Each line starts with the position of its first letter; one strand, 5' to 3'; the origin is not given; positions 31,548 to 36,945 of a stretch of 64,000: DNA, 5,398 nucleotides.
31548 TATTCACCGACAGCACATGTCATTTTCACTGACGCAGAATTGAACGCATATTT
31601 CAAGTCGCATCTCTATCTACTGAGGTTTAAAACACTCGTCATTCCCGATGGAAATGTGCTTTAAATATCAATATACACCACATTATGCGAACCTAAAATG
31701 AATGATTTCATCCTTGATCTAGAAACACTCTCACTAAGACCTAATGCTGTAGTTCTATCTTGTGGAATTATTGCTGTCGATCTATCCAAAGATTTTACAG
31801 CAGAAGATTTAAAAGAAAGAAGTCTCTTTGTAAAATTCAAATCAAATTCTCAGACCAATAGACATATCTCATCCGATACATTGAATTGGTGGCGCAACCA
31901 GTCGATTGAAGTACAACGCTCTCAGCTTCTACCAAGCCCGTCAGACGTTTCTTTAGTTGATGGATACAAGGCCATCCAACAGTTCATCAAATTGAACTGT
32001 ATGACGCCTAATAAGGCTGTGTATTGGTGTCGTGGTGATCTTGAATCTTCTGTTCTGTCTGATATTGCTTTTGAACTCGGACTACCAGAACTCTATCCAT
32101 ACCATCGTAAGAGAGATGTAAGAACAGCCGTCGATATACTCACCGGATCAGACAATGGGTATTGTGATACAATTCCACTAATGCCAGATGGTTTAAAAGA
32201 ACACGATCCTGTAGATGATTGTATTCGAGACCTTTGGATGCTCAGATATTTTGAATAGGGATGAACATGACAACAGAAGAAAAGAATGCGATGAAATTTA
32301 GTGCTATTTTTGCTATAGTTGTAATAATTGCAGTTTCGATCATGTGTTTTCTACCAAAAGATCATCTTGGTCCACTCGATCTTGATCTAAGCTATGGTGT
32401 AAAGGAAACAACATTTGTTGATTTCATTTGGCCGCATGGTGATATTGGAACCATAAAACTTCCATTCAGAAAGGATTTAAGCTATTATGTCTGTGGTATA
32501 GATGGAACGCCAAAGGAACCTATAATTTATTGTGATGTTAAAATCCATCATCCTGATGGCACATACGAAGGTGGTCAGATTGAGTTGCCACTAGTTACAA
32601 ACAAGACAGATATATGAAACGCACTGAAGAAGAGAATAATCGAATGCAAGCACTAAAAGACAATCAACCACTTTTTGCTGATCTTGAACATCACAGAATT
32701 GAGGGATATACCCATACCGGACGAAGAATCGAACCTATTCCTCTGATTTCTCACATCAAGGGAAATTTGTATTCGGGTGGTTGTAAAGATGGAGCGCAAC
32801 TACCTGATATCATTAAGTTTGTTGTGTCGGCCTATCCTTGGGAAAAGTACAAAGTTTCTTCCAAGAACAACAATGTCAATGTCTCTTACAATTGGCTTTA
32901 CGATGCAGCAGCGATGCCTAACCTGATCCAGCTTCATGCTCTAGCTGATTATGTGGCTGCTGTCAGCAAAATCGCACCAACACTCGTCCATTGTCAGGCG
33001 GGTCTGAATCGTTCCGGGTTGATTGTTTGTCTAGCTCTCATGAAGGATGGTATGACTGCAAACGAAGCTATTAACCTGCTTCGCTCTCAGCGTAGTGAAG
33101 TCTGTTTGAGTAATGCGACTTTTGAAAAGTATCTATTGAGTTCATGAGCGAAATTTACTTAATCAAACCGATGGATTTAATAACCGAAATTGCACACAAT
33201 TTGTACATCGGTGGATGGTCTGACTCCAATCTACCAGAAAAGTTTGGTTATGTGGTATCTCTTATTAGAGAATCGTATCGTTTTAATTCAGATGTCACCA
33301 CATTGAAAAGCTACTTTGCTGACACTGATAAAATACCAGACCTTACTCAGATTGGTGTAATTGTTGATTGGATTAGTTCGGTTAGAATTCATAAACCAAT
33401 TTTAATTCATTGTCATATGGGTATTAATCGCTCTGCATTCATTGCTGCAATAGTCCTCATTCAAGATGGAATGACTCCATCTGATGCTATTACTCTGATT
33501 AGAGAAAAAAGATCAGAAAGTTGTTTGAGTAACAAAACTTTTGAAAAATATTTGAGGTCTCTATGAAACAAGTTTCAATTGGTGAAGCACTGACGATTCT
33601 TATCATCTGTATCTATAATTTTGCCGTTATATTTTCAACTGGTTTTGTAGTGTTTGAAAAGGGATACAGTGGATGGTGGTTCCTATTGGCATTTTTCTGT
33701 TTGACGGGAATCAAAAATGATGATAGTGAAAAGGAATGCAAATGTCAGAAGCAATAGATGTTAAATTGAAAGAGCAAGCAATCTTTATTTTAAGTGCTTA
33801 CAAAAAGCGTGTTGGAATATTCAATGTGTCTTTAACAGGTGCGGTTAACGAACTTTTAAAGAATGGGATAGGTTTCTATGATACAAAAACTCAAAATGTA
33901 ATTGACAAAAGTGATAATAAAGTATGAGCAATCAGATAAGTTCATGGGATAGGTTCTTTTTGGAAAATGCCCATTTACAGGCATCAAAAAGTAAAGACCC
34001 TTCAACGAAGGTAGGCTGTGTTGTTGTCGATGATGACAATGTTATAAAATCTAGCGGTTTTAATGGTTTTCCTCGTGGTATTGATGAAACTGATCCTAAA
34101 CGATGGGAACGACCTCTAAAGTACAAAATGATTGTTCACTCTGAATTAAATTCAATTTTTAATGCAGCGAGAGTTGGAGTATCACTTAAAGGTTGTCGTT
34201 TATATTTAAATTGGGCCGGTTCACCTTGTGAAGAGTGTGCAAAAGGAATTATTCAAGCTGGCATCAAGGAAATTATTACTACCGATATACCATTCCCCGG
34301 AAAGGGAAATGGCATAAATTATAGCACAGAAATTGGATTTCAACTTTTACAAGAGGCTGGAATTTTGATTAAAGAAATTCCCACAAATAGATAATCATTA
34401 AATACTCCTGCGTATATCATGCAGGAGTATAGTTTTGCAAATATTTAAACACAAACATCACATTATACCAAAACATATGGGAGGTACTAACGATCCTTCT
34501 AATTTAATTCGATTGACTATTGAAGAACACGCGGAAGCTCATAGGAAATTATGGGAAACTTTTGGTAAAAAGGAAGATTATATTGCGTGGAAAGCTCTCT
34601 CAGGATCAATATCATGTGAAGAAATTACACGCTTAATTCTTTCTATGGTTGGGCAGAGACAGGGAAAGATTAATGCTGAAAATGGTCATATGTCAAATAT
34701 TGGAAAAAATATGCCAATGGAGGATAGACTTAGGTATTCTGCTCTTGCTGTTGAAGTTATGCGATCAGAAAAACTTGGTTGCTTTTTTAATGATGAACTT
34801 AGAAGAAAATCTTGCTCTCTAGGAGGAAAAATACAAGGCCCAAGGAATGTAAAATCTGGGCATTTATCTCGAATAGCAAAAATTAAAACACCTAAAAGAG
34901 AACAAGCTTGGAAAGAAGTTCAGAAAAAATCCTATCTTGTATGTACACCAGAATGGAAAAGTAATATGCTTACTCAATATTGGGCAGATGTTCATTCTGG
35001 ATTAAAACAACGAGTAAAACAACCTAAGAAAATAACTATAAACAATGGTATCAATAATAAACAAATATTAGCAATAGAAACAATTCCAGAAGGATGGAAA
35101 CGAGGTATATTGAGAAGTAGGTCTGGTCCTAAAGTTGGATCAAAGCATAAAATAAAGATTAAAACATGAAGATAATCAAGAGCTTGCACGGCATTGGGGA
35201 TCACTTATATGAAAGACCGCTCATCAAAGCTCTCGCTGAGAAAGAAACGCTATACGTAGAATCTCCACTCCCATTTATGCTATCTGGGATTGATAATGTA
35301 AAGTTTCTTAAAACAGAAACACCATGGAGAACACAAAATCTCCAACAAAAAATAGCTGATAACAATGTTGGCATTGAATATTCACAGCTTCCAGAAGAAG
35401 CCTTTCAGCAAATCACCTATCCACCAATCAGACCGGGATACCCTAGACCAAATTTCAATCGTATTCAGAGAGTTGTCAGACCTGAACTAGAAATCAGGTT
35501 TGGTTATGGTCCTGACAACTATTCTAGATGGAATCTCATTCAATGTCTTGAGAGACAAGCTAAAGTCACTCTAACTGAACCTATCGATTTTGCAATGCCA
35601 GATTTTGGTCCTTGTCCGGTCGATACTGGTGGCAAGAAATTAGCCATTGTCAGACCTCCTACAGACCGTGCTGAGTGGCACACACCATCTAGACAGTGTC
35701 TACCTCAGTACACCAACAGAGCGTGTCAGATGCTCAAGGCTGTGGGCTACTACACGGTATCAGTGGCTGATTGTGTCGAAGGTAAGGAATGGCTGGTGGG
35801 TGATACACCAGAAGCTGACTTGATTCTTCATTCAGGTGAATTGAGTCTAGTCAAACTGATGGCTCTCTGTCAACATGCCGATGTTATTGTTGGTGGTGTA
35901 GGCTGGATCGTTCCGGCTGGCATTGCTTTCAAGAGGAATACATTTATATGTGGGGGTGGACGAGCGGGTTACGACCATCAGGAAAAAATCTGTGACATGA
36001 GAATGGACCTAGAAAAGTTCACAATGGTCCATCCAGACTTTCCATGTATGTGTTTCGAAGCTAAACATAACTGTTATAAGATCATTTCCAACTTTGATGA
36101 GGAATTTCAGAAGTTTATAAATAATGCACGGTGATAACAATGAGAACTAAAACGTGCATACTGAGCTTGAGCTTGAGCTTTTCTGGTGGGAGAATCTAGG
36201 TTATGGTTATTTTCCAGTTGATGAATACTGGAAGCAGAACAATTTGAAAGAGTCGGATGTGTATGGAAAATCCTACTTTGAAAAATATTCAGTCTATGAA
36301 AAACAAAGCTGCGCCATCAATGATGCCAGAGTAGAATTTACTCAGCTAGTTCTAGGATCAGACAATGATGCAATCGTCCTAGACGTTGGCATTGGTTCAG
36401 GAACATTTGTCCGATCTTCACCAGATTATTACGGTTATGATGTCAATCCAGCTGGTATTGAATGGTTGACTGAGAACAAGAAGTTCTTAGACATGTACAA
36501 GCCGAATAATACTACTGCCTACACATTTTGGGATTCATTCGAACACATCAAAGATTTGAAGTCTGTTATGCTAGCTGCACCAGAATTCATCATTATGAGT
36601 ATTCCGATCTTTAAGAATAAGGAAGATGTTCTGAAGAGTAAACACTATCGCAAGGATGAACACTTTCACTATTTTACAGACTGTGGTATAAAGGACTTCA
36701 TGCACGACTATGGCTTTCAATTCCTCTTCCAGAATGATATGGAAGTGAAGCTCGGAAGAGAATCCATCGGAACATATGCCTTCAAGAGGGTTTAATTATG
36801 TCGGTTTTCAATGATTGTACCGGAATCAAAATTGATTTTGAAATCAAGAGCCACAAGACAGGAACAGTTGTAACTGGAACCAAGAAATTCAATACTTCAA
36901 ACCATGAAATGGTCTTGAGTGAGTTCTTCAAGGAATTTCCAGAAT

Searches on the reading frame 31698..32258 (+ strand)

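Call 46: search_protein_families(library=pfam, proteins=[window:31698-32258:+], max_evalue=0.01)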
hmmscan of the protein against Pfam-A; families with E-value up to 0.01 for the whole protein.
window:31698-32258:+ (186 aa): 1 family
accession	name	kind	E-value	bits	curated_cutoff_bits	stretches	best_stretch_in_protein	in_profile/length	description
PF16473.11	Rv2179c-like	-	5e-17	62.6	27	1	2-182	1-173/177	3'-5' exoribonuclease Rv2179c-like domain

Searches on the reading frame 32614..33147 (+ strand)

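Call 46: search_protein_families(library=pfam, proteins=[window:32614-33147:+], max_evalue=0.01)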
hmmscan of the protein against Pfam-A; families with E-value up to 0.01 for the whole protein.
window:32614-33147:+ (177 aa): 6 families
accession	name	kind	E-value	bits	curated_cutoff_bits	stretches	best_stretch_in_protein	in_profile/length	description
PF00782.25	DSPc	-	5.5e-12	46.1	33.5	1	111-174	63-127/133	Dual specificity phosphatase, catalytic domain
PF00102.32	Y_phosphatase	-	4.6e-06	26.9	20.9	1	106-164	153-219/234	Protein-tyrosine phosphatase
PF13350.11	Y_phosphatase3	-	0.00021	21.8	22.2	1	88-147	99-155/240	Tyrosine phosphatase family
PF22785.1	Tc-R-P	-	0.0027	18.7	27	1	101-146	59-105/106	Polymorphic toxin system, DSP-PTPase phosphatase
PF22741.1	PTP-NADK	-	0.0051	16.7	27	1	100-157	88-146/163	DSP-PTPase phosphatase fused to NAD+ Kinase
PF22784.1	PTP-SAK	-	0.0083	16.6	27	0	117-152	84-119/153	Swiss Army Knife protein, DSP-PTPase phosphatase domain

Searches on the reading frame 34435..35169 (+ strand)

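Call 46: search_protein_families(library=pfam, proteins=[window:34435-35169:+], max_evalue=0.01)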
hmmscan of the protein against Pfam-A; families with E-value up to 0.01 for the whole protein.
window:34435-35169:+ (244 aa): 2 families
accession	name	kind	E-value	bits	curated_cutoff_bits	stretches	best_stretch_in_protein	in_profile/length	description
PF01844.29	HNH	-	0.00031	21.3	21.4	1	6-25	15-34/47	HNH endonuclease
PF14279.12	HNH_5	-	0.0017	18.7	27.5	0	6-24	14-32/56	HNH endonuclease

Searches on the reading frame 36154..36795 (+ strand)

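Call 46: search_protein_families(library=pfam, proteins=[window:36154-36795:+], max_evalue=0.01)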
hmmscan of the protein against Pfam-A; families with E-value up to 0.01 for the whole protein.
window:36154-36795:+ (213 aa): 1 family
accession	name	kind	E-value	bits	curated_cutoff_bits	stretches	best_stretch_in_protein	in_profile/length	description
PF13489.12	Methyltransf_23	-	1.1e-07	32.1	27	1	69-189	20-160/164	Methyltransferase domain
